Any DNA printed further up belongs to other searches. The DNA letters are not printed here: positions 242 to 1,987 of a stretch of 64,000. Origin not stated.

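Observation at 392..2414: Helicase-loader gene with an internally duplicated DnaC/IstB-type AAA+ module plus Zn-finger, next to a DnaD-domain gene and dnaB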

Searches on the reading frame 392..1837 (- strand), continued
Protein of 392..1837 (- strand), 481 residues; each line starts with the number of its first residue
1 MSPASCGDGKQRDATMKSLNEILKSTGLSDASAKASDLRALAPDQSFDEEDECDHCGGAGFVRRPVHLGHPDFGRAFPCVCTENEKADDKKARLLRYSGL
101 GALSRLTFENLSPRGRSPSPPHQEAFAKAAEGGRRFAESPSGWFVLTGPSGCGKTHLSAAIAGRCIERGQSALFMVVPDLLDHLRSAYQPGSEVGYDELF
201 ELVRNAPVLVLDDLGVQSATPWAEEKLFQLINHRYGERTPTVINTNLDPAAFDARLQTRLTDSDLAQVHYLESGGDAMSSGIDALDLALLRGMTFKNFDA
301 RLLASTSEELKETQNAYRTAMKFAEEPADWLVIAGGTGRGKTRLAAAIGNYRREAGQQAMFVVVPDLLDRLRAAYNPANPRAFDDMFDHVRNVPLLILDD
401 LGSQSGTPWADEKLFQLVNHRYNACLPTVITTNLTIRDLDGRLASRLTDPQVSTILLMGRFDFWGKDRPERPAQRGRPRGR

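Call 7: find_homologous_proteins(query=window:392-1792:-, max_evalue=0.00001)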
Query window:392-1792:- (466 aa): 8000 proteins with E <= 0.00001 among 8000 candidates; the best 120 are listed.
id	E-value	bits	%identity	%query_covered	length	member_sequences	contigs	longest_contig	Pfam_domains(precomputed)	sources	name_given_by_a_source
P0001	0.0e+0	1041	100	97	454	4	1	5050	PF01695.24,PF00308.25,PF24883.3,PF00910.29,PF00004.36,PF04851.22,PF20720.4,PF02562.23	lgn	-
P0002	3.8e-284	961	91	97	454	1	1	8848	PF01695.24,PF00308.25,PF24883.3,PF00005.34,PF00910.29,PF00004.36,PF04851.22,PF20720.4,PF02562.23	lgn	-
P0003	9.9e-266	900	85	100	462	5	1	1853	PF01695.24,PF00308.25,PF24883.3,PF00910.29,PF00004.36,PF04851.22,PF20720.4,PF13191.13,PF02562.23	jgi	jgi:DNA replication protein DnaC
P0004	1.0e-252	857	81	100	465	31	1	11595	PF01695.24,PF00308.25,PF24883.3,PF00910.29,PF00004.36,PF04851.22,PF20720.4,PF13191.13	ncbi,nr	ncbi:MAG: ATP-binding protein [Chloroflexi bacterium]|nr:ATP-binding protein [Chloroflexota bacteriu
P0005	5.5e-252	855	82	95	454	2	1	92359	PF00437.27,PF13604.13,PF13671.13,PF00004.36,PF13401.13,PF04851.22,PF13191.13,PF02562.23,PF01695.24,PF00308.25,PF24883.3,PF00910.29,PF20720.4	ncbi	ncbi:MAG: ATP-binding protein [Dehalococcoidia bacterium]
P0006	1.1e-246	837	81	97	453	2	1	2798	PF01695.24,PF00308.25,PF00437.27,PF24883.3,PF00910.29,PF00004.36,PF04851.22,PF20720.4,PF13191.13,PF02562.23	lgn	-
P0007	2.1e-242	823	80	97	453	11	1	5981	PF01695.24,PF00308.25,PF24883.3,PF13671.13,PF00910.29,PF00004.36,PF07728.21,PF04851.22,PF20720.4,PF13191.13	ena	-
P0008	5.1e-242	822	82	92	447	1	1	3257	PF01695.24,PF00308.25,PF24883.3,PF00005.34,PF00910.29,PF00004.36,PF04851.22,PF20720.4,PF13191.13,PF02562.23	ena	-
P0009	5.6e-241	818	79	95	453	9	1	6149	PF13671.13,PF00004.36,PF13401.13,PF07728.21,PF04851.22,PF13191.13,PF01695.24,PF00308.25,PF24883.3,PF00005.34,PF00910.29,PF20720.4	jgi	-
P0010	7.9e-237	805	83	90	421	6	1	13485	PF13671.13,PF00004.36,PF04851.22,PF13191.13,PF02562.23,PF01695.24,PF00308.25,PF00158.33,PF24883.3,PF00005.34,PF00910.29,PF20720.4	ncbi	ncbi:MAG TPA: ATP-binding protein, partial [Dehalococcoidia bacterium]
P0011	5.8e-236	802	82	90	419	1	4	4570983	PF01695.24,PF00308.25,PF24883.3,PF00005.34,PF00910.29,PF00004.36,PF04851.22,PF20720.4,PF13191.13,PF02562.23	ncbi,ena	-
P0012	6.9e-225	765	73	100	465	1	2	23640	PF01695.24,PF00308.25,PF00437.27,PF13604.13,PF24883.3,PF00005.34,PF00910.29,PF00004.36,PF04851.22,PF20720.4,PF13191.13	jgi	-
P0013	2.0e-224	764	72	100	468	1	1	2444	PF01695.24,PF00308.25,PF13604.13,PF00005.34,PF00910.29,PF00004.36,PF04851.22,PF20720.4,PF13191.13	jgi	jgi:DNA replication protein DnaC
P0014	5.1e-223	759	73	99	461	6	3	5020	PF13604.13,PF00004.36,PF13401.13,PF07728.21,PF04851.22,PF00931.29,PF13191.13,PF02562.23,PF01695.24,PF00308.25,PF00158.33,PF00005.34,PF00910.29,PF20720.4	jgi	jgi:DNA replication protein DnaC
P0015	8.0e-223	759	72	100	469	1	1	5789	PF01695.24,PF00308.25,PF24883.3,PF00005.34,PF00910.29,PF00004.36,PF04851.22,PF20720.4,PF13191.13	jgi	jgi:DNA replication protein DnaC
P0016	1.8e-222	757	72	100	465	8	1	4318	PF01695.24,PF00308.25,PF13604.13,PF00910.29,PF00004.36,PF04851.22,PF20720.4,PF13191.13,PF02562.23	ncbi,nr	ncbi:MAG TPA: ATP-binding protein [Dehalococcoidia bacterium]|nr:ATP-binding protein [Dehalococcoidi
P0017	1.3e-221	755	74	93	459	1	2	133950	PF01695.24,PF00308.25,PF24883.3,PF00005.34,PF00910.29,PF00004.36,PF13401.13,PF04851.22,PF20720.4,PF13191.13,PF02562.23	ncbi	-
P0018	1.9e-221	754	72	97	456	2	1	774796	PF13604.13,PF00004.36,PF02374.22,PF07728.21,PF04851.22,PF13191.13,PF01695.24,PF00308.25,PF24883.3,PF00005.34,PF00910.29,PF20720.4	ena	-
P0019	5.9e-221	752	71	99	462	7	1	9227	PF01695.24,PF00308.25,PF00005.34,PF00910.29,PF00004.36,PF13401.13,PF04851.22,PF20720.4,PF00931.29,PF02562.23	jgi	jgi:DNA replication protein DnaC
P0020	3.7e-220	750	72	100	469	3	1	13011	PF01695.24,PF00308.25,PF24883.3,PF00005.34,PF00910.29,PF00004.36,PF04851.22,PF20720.4,PF13191.13,PF02562.23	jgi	jgi:DNA replication protein DnaC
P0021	7.5e-220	749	72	100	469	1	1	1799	PF00004.36,PF13401.13,PF04851.22,PF13191.13,PF02562.23,PF01695.24,PF00308.25,PF24883.3,PF00005.34,PF05729.19,PF00910.29,PF20720.4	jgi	jgi:DNA replication protein DnaC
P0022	2.0e-219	747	71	96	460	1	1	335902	PF01695.24,PF00308.25,PF00158.33,PF24883.3,PF00005.34,PF00910.29,PF00004.36,PF04851.22,PF20720.4,PF13191.13,PF02562.23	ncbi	-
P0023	4.0e-219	746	72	97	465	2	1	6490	PF01695.24,PF00308.25,PF00158.33,PF24883.3,PF00005.34,PF00910.29,PF00004.36,PF13401.13,PF04851.22,PF20720.4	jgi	jgi:DNA replication protein DnaC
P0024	1.3e-218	745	71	100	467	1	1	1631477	PF01695.24,PF00308.25,PF13604.13,PF00005.34,PF00910.29,PF00004.36,PF04851.22,PF20720.4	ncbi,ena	-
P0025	2.2e-218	744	72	100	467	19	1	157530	PF01695.24,PF00308.25,PF24883.3,PF00910.29,PF00004.36,PF04851.22,PF20720.4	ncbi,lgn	-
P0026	2.2e-218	744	72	98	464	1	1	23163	PF01695.24,PF00308.25,PF24883.3,PF00005.34,PF00004.36,PF04851.22,PF20720.4,PF13191.13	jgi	jgi:DNA replication protein DnaC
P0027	1.3e-217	741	72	100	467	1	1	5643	PF01695.24,PF00308.25,PF00005.34,PF00910.29,PF00004.36,PF04851.22,PF20720.4,PF13191.13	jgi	jgi:DNA replication protein DnaC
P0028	8.5e-217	739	74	94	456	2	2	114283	PF01695.24,PF00308.25,PF00158.33,PF24883.3,PF00005.34,PF00910.29,PF00004.36,PF04851.22,PF20720.4,PF13191.13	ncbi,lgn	-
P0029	1.4e-216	738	71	100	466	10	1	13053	PF01695.24,PF00308.25,PF00437.27,PF24883.3,PF00005.34,PF00910.29,PF00004.36,PF13401.13,PF04851.22,PF20720.4,PF13191.13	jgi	-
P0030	1.5e-216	738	71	100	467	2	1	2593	PF01695.24,PF00308.25,PF13604.13,PF00005.34,PF00910.29,PF00004.36,PF13401.13,PF04851.22,PF20720.4,PF13191.13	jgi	jgi:DNA replication protein DnaC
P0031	2.6e-216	737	70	100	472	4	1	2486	PF01695.24,PF00308.25,PF00437.27,PF24883.3,PF00005.34,PF00910.29,PF00004.36,PF04851.22,PF20720.4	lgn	-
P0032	5.9e-216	736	69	100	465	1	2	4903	PF13604.13,PF00004.36,PF13401.13,PF02374.22,PF00448.29,PF01637.25,PF07728.21,PF04851.22,PF00931.29,PF13191.13,PF01695.24,PF00308.25,PF24883.3,PF00005.34,PF00910.29,PF20720.4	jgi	jgi:DNA replication protein DnaC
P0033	1.5e-215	735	70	100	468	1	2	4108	PF01695.24,PF00308.25,PF00158.33,PF24883.3,PF00910.29,PF00004.36,PF13401.13,PF07728.21,PF04851.22,PF20720.4,PF02562.23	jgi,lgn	jgi:DNA replication protein DnaC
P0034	2.1e-215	734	69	99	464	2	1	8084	PF13604.13,PF00004.36,PF13401.13,PF02374.22,PF00448.29,PF01637.25,PF07728.21,PF04851.22,PF02562.23,PF06414.19,PF01695.24,PF00308.25,PF24883.3,PF00005.34,PF05729.19,PF00910.29,PF20720.4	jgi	jgi:DNA replication protein DnaC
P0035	4.8e-215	733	74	89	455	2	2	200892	PF13604.13,PF00004.36,PF00448.29,PF04851.22,PF00931.29,PF13191.13,PF02562.23,PF01695.24,PF00308.25,PF00005.34,PF00910.29,PF20720.4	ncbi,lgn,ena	-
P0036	5.8e-214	729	71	100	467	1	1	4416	PF01695.24,PF00308.25,PF00005.34,PF13671.13,PF00910.29,PF00004.36,PF04851.22,PF20720.4,PF13191.13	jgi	jgi:DNA replication protein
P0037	3.1e-213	727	75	90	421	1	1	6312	PF01695.24,PF00308.25,PF24883.3,PF00910.29,PF00004.36,PF04851.22,PF20720.4,PF13191.13,PF02562.23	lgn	-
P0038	5.7e-213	726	76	90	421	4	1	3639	PF01695.24,PF00308.25,PF13604.13,PF24883.3,PF00910.29,PF00004.36,PF04851.22,PF20720.4,PF13191.13,PF02562.23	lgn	-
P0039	1.4e-212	725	68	100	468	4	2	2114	PF00004.36,PF13401.13,PF07728.21,PF04851.22,PF13191.13,PF02562.23,PF01695.24,PF00308.25,PF00158.33,PF24883.3,PF00005.34,PF00910.29,PF20720.4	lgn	-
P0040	1.4e-212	725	72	92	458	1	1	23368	PF01695.24,PF00308.25,PF00158.33,PF24883.3,PF00005.34,PF00910.29,PF00004.36,PF04851.22,PF20720.4,PF02562.23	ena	-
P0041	2.4e-212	724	69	97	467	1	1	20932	PF01695.24,PF00308.25,PF00158.33,PF24883.3,PF00005.34,PF00910.29,PF00004.36,PF04851.22,PF20720.4,PF02562.23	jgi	jgi:DNA replication protein DnaC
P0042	9.2e-212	722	70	100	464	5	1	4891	PF01695.24,PF00308.25,PF24883.3,PF00005.34,PF00910.29,PF00004.36,PF04851.22,PF20720.4,PF13191.13,PF02562.23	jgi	jgi:DNA replication protein DnaC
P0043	9.6e-212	722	69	99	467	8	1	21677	PF01695.24,PF00308.25,PF24883.3,PF00910.29,PF00004.36,PF04851.22,PF20720.4,PF13191.13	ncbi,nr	ncbi:MAG: ATP-binding protein [Chloroflexi bacterium]|nr:ATP-binding protein [Chloroflexota bacteriu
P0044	3.8e-211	720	71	94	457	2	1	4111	PF00004.36,PF13401.13,PF07728.21,PF04851.22,PF13191.13,PF02562.23,PF01695.24,PF00308.25,PF00158.33,PF24883.3,PF00005.34,PF05729.19,PF00910.29,PF20720.4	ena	-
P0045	4.2e-211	720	70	100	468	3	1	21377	PF01695.24,PF00308.25,PF00437.27,PF13604.13,PF24883.3,PF00005.34,PF00910.29,PF00004.36,PF13401.13,PF04851.22,PF20720.4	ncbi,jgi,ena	-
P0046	1.1e-210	719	73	90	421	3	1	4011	PF13604.13,PF00004.36,PF13401.13,PF02374.22,PF00448.29,PF01637.25,PF07728.21,PF04851.22,PF00931.29,PF13191.13,PF02562.23,PF01695.24,PF00308.25,PF00158.33,PF24883.3,PF00005.34,PF05729.19,PF00910.29,PF20720.4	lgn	-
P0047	1.1e-210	719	70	100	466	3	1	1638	PF01695.24,PF00308.25,PF24883.3,PF00005.34,PF00910.29,PF00004.36,PF13401.13,PF04851.22,PF20720.4,PF13191.13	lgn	-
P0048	5.2e-210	716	69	97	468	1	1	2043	PF01695.24,PF00308.25,PF00005.34,PF00910.29,PF00004.36,PF04851.22,PF20720.4,PF13191.13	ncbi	ncbi:MAG: ATP-binding protein [Burkholderiales bacterium]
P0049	1.5e-209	715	68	98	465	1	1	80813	PF01695.24,PF00308.25,PF24883.3,PF00910.29,PF00004.36,PF13401.13,PF04851.22,PF20720.4,PF13191.13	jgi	jgi:DNA replication protein DnaC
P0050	5.0e-209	713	75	90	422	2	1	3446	PF01695.24,PF00308.25,PF24883.3,PF00910.29,PF00004.36,PF04851.22,PF20720.4,PF13191.13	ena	-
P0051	6.5e-209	713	68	100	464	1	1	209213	PF01695.24,PF00308.25,PF00005.34,PF00910.29,PF00004.36,PF13401.13,PF07728.21,PF04851.22,PF20720.4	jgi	jgi:DNA replication protein DnaC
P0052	3.2e-208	710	68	97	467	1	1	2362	PF01695.24,PF00308.25,PF24883.3,PF00005.34,PF00910.29,PF00004.36,PF13401.13,PF04851.22,PF20720.4,PF00931.29,PF13191.13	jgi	jgi:DNA replication protein DnaC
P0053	4.4e-208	710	69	97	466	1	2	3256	PF01695.24,PF00308.25,PF00437.27,PF24883.3,PF00910.29,PF00004.36,PF04851.22,PF20720.4,PF13191.13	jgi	jgi:DNA replication protein DnaC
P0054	2.9e-207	707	68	100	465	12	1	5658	PF00437.27,PF00004.36,PF13401.13,PF04851.22,PF00931.29,PF13191.13,PF02562.23,PF01695.24,PF00308.25,PF24883.3,PF00910.29,PF20720.4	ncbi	-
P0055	7.0e-207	706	70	94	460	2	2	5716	PF01695.24,PF00308.25,PF24883.3,PF13671.13,PF00910.29,PF00004.36,PF07728.21,PF04851.22,PF20720.4,PF13191.13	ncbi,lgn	-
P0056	2.4e-206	704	68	97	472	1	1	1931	PF01695.24,PF00308.25,PF24883.3,PF00005.34,PF00910.29,PF00004.36,PF13401.13,PF04851.22,PF20720.4,PF13191.13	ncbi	-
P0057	6.5e-206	703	73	88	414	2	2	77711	PF00437.27,PF13604.13,PF13245.13,PF00004.36,PF13401.13,PF05496.19,PF01637.25,PF07728.21,PF04851.22,PF00931.29,PF13191.13,PF02562.23,PF01695.24,PF00308.25,PF00158.33,PF24883.3,PF00005.34,PF05729.19,PF13521.13,PF00910.29,PF20720.4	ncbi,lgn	-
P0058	1.9e-205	701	67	98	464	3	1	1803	PF01695.24,PF00308.25,PF24883.3,PF00910.29,PF00004.36,PF13401.13,PF04851.22,PF20720.4,PF00931.29,PF13191.13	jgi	jgi:DNA replication protein DnaC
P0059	2.8e-205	701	67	97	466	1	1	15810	PF01695.24,PF00308.25,PF24883.3,PF00004.36,PF13401.13,PF04851.22,PF20720.4,PF13191.13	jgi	jgi:DNA replication protein DnaC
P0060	3.2e-205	701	73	90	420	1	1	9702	PF13604.13,PF13245.13,PF00004.36,PF13401.13,PF01637.25,PF07728.21,PF04851.22,PF13191.13,PF02562.23,PF01695.24,PF00308.25,PF00158.33,PF24883.3,PF00005.34,PF05729.19,PF13521.13,PF00910.29,PF20720.4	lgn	-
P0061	5.2e-205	700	67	100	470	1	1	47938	PF01695.24,PF00308.25,PF00437.27,PF24883.3,PF00910.29,PF00004.36,PF05496.19,PF04851.22,PF20720.4,PF00931.29,PF13191.13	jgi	jgi:DNA replication protein DnaC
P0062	5.3e-205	700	69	91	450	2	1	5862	PF00004.36,PF13401.13,PF07728.21,PF04851.22,PF00931.29,PF13191.13,PF02562.23,PF01695.24,PF00308.25,PF00158.33,PF24883.3,PF00005.34,PF00910.29,PF20720.4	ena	-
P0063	2.5e-204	698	68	97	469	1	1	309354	PF01695.24,PF00308.25,PF24883.3,PF00910.29,PF00004.36,PF13401.13,PF04851.22,PF20720.4,PF00931.29,PF13191.13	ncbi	ncbi:MAG: ATP-binding protein [Dehalococcoidia bacterium]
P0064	6.5e-204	696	72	92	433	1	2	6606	PF01695.24,PF00308.25,PF13604.13,PF00004.36,PF04851.22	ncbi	-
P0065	8.5e-204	696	67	98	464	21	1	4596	PF01695.24,PF00308.25,PF00910.29,PF00004.36,PF13401.13,PF04851.22,PF20720.4,PF13191.13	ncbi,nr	ncbi:MAG: ATP-binding protein, partial [Dehalococcoidia bacterium]|nr:ATP-binding protein [Dehalococ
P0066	1.2e-203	695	73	87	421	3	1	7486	PF00437.27,PF13604.13,PF00004.36,PF05496.19,PF04851.22,PF02562.23,PF01695.24,PF00308.25,PF00158.33,PF24883.3,PF00005.34,PF00910.29,PF20720.4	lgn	-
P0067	1.5e-203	695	71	90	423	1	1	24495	PF00437.27,PF13604.13,PF00004.36,PF01637.25,PF04851.22,PF00931.29,PF13191.13,PF01695.24,PF00308.25,PF00158.33,PF24883.3,PF13521.13,PF00910.29,PF20720.4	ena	-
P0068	4.0e-203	694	68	97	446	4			PF13604.13,PF13671.13,PF00004.36,PF13401.13,PF05496.19,PF04851.22,PF13191.13,PF01695.24,PF00308.25,PF00158.33,PF24883.3,PF00005.34,PF05729.19,PF00910.29,PF20720.4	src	-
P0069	1.0e-202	692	68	95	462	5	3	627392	PF01695.24,PF00308.25,PF00158.33,PF13604.13,PF24883.3,PF00910.29,PF00004.36,PF04851.22,PF20720.4,PF00931.29,PF13191.13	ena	-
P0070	1.5e-202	692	72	88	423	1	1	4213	PF13604.13,PF00004.36,PF04851.22,PF13191.13,PF02562.23,PF01695.24,PF00308.25,PF00158.33,PF24883.3,PF00005.34,PF00910.29,PF20720.4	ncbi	-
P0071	1.6e-202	692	72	88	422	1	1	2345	PF00004.36,PF13401.13,PF04851.22,PF00931.29,PF13191.13,PF01695.24,PF00308.25,PF24883.3,PF00005.34,PF05729.19,PF00910.29,PF20720.4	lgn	-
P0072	2.4e-202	691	72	90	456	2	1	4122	PF13604.13,PF00004.36,PF13401.13,PF05496.19,PF04851.22,PF00931.29,PF13191.13,PF01695.24,PF00308.25,PF00158.33,PF24883.3,PF00005.34,PF00910.29,PF20720.4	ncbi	-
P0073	3.6e-202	690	67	97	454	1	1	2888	PF01695.24,PF00308.25,PF00005.34,PF00910.29,PF00004.36,PF04851.22,PF20720.4,PF13191.13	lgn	-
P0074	5.9e-202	690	73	88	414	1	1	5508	PF00437.27,PF13604.13,PF00004.36,PF04851.22,PF02562.23,PF01695.24,PF00308.25,PF00158.33,PF24883.3,PF00005.34,PF13521.13,PF00910.29,PF20720.4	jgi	-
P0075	3.0e-201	687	68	95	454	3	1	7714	PF01695.24,PF00308.25,PF00910.29,PF00004.36,PF04851.22,PF20720.4,PF13191.13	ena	-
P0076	3.9e-201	687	73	87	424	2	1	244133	PF01695.24,PF00308.25,PF00910.29,PF00004.36,PF04851.22,PF20720.4,PF13191.13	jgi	-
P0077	4.2e-201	687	66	100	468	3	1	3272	PF13604.13,PF00004.36,PF13401.13,PF05496.19,PF07728.21,PF04851.22,PF00931.29,PF13191.13,PF02562.23,PF01695.24,PF00308.25,PF24883.3,PF00005.34,PF13521.13,PF00910.29,PF01078.28,PF20720.4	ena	-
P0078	7.8e-201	686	72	86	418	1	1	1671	PF01695.24,PF00308.25,PF00437.27,PF13604.13,PF24883.3,PF00910.29,PF00004.36,PF13401.13,PF04851.22,PF20720.4,PF13191.13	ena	-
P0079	8.7e-201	686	70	90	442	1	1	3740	PF01695.24,PF00308.25,PF00437.27,PF24883.3,PF00910.29,PF00004.36,PF13401.13,PF04851.22,PF20720.4,PF13191.13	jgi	-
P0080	9.8e-201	686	68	94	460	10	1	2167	PF01695.24,PF00308.25,PF24883.3,PF00005.34,PF00910.29,PF00004.36,PF02374.22,PF04851.22,PF20720.4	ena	-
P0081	1.1e-200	686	72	88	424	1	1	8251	PF01695.24,PF00308.25,PF00158.33,PF13604.13,PF24883.3,PF00910.29,PF00004.36,PF13401.13,PF04851.22,PF20720.4,PF13191.13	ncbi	-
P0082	4.5e-200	684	66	100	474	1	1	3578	PF13604.13,PF00004.36,PF13401.13,PF07728.21,PF04851.22,PF13191.13,PF01695.24,PF00308.25,PF24883.3,PF00005.34,PF00910.29,PF20720.4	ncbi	-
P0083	7.0e-200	683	72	90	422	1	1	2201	PF01695.24,PF00308.25,PF00437.27,PF13604.13,PF24883.3,PF00910.29,PF00004.36,PF13401.13,PF04851.22,PF20720.4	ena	-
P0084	7.9e-200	683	71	88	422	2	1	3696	PF01695.24,PF00308.25,PF13604.13,PF24883.3,PF00005.34,PF00910.29,PF00004.36,PF13401.13,PF04851.22,PF20720.4,PF13191.13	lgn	-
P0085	9.7e-200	682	66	100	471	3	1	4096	PF01695.24,PF00308.25,PF13604.13,PF00005.34,PF00910.29,PF00004.36,PF04851.22,PF20720.4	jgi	jgi:DNA replication protein DnaC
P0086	1.1e-199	682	66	100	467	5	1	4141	PF01695.24,PF00308.25,PF00004.36,PF04851.22,PF20720.4,PF13191.13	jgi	jgi:DNA replication protein DnaC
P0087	2.6e-199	681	69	91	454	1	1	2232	PF01695.24,PF00308.25,PF24883.3,PF00910.29,PF00004.36,PF04851.22,PF20720.4,PF13191.13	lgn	-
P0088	7.1e-199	680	65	97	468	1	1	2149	PF01695.24,PF00308.25,PF24883.3,PF00910.29,PF00004.36,PF13401.13,PF04851.22,PF20720.4,PF00931.29,PF13191.13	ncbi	-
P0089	2.3e-198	678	65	97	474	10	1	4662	PF01695.24,PF00308.25,PF24883.3,PF00005.34,PF00004.36,PF04851.22,PF20720.4,PF13191.13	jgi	jgi:DNA replication protein DnaC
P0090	2.9e-198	678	75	85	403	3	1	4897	PF01695.24,PF00308.25,PF00005.34,PF00910.29,PF00004.36,PF04851.22,PF20720.4,PF13191.13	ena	-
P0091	5.9e-198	677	71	90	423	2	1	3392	PF13604.13,PF00004.36,PF13401.13,PF07728.21,PF04851.22,PF13191.13,PF02562.23,PF01695.24,PF00308.25,PF24883.3,PF00005.34,PF00910.29,PF20720.4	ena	-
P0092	1.2e-197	676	67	91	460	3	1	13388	PF01695.24,PF00308.25,PF00158.33,PF13604.13,PF24883.3,PF00005.34,PF00910.29,PF00004.36,PF04851.22,PF20720.4,PF00931.29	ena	-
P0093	1.5e-197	675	67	96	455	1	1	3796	PF01695.24,PF00308.25,PF13604.13,PF24883.3,PF00005.34,PF00910.29,PF00004.36,PF07728.21,PF04851.22,PF20720.4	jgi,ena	-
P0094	2.6e-197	674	68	92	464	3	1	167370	PF01695.24,PF00308.25,PF00004.36,PF04851.22,PF20720.4,PF13191.13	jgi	jgi:DNA replication protein DnaC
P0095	8.1e-197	673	71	89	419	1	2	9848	PF01695.24,PF00308.25,PF13604.13,PF00910.29,PF00004.36,PF04851.22,PF20720.4,PF13191.13,PF02562.23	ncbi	-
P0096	6.9e-196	670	70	90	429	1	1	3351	PF00437.27,PF13604.13,PF00004.36,PF13401.13,PF04851.22,PF13191.13,PF01695.24,PF00308.25,PF00158.33,PF24883.3,PF00910.29,PF20720.4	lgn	-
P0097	9.8e-196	669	68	91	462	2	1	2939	PF01695.24,PF00308.25,PF24883.3,PF00910.29,PF00004.36,PF04851.22,PF20720.4,PF13191.13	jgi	-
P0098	1.1e-195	669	71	90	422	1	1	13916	PF01695.24,PF00308.25,PF00437.27,PF24883.3,PF00910.29,PF00004.36,PF04851.22,PF20720.4,PF13191.13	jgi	-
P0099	1.8e-195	668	67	91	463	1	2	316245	PF01695.24,PF00308.25,PF00158.33,PF00910.29,PF00004.36,PF04851.22,PF20720.4,PF13191.13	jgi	jgi:DNA replication protein DnaC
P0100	2.5e-195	668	64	97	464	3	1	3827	PF13604.13,PF00004.36,PF05496.19,PF04851.22,PF00931.29,PF13191.13,PF01695.24,PF00308.25,PF00158.33,PF24883.3,PF00910.29,PF20720.4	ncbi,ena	-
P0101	4.9e-195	667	70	88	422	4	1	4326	PF01695.24,PF00308.25,PF24883.3,PF00005.34,PF00910.29,PF00004.36,PF13401.13,PF04851.22,PF20720.4,PF00931.29,PF13191.13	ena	-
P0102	4.9e-195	667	64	97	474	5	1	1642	PF01695.24,PF00308.25,PF00004.36,PF20720.4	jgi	-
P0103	7.7e-195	666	69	90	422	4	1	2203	PF01695.24,PF00308.25,PF24883.3,PF00910.29,PF00004.36,PF13401.13,PF04851.22,PF20720.4,PF13191.13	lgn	-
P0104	8.9e-195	666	72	89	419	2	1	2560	PF01695.24,PF00308.25,PF24883.3,PF00004.36,PF13401.13,PF04851.22,PF20720.4,PF13191.13,PF02562.23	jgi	-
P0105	1.2e-194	666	67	91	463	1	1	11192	PF00437.27,PF13604.13,PF00004.36,PF04851.22,PF00931.29,PF13191.13,PF01695.24,PF00308.25,PF00158.33,PF24883.3,PF00005.34,PF05729.19,PF00910.29,PF20720.4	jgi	jgi:DNA replication protein DnaC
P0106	1.7e-194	665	65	98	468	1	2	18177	PF01695.24,PF00308.25,PF24883.3,PF00004.36,PF04851.22,PF20720.4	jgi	jgi:DNA replication protein DnaC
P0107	3.4e-194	664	66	90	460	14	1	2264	PF01695.24,PF00308.25,PF00004.36,PF04851.22,PF20720.4,PF13191.13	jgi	-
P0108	8.2e-194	663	65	97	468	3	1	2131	PF01695.24,PF00308.25,PF24883.3,PF00004.36,PF04851.22,PF20720.4,PF00931.29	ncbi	-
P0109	1.5e-193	662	68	91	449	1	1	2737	PF01695.24,PF00308.25,PF00910.29,PF00004.36,PF04851.22,PF20720.4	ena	-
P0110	4.9e-193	660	67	89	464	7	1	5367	PF13604.13,PF00004.36,PF05496.19,PF02374.22,PF04851.22,PF13191.13,PF01695.24,PF00308.25,PF24883.3,PF00005.34,PF00910.29,PF20720.4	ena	-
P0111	5.7e-193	660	66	92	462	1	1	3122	PF01695.24,PF00308.25,PF00158.33,PF00004.36,PF04851.22,PF20720.4,PF13191.13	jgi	jgi:DNA replication protein DnaC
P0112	6.7e-193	660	70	87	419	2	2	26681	PF01695.24,PF00308.25,PF24883.3,PF00910.29,PF00004.36,PF13401.13,PF04851.22,PF20720.4,PF00931.29,PF13191.13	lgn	-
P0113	9.5e-193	659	64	100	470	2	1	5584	PF01695.24,PF00308.25,PF13604.13,PF00005.34,PF00910.29,PF00004.36,PF13401.13,PF04851.22,PF20720.4,PF13191.13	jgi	jgi:DNA replication protein DnaC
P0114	1.3e-192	659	69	87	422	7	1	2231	PF01695.24,PF00308.25,PF24883.3,PF13671.13,PF00910.29,PF00004.36,PF13401.13,PF04851.22,PF20720.4,PF00931.29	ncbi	-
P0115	2.0e-192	658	69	90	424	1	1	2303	PF01695.24,PF00308.25,PF24883.3,PF13671.13,PF00910.29,PF00004.36,PF13401.13,PF07728.21,PF04851.22,PF20720.4,PF13191.13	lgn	-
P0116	2.3e-192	658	64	96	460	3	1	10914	PF01695.24,PF00308.25,PF00158.33,PF00437.27,PF24883.3,PF00004.36,PF13401.13,PF04851.22,PF20720.4,PF00931.29,PF13191.13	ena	-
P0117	6.9e-192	657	66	92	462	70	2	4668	PF01695.24,PF00308.25,PF00004.36,PF04851.22,PF20720.4,PF13191.13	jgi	jgi:DNA replication protein DnaC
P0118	1.3e-191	656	68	88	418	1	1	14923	PF13604.13,PF00004.36,PF13401.13,PF04851.22,PF00931.29,PF13191.13,PF02562.23,PF01695.24,PF00308.25,PF00158.33,PF24883.3,PF00910.29,PF20720.4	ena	-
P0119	3.1e-191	654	71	86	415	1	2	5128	PF13604.13,PF00004.36,PF13401.13,PF01637.25,PF04851.22,PF13191.13,PF01695.24,PF00308.25,PF00158.33,PF24883.3,PF00005.34,PF05729.19,PF00910.29,PF20720.4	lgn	-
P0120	3.2e-191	654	65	97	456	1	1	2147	PF00437.27,PF13604.13,PF00004.36,PF13401.13,PF04851.22,PF13191.13,PF02562.23,PF01695.24,PF00308.25,PF24883.3,PF00910.29,PF20720.4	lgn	-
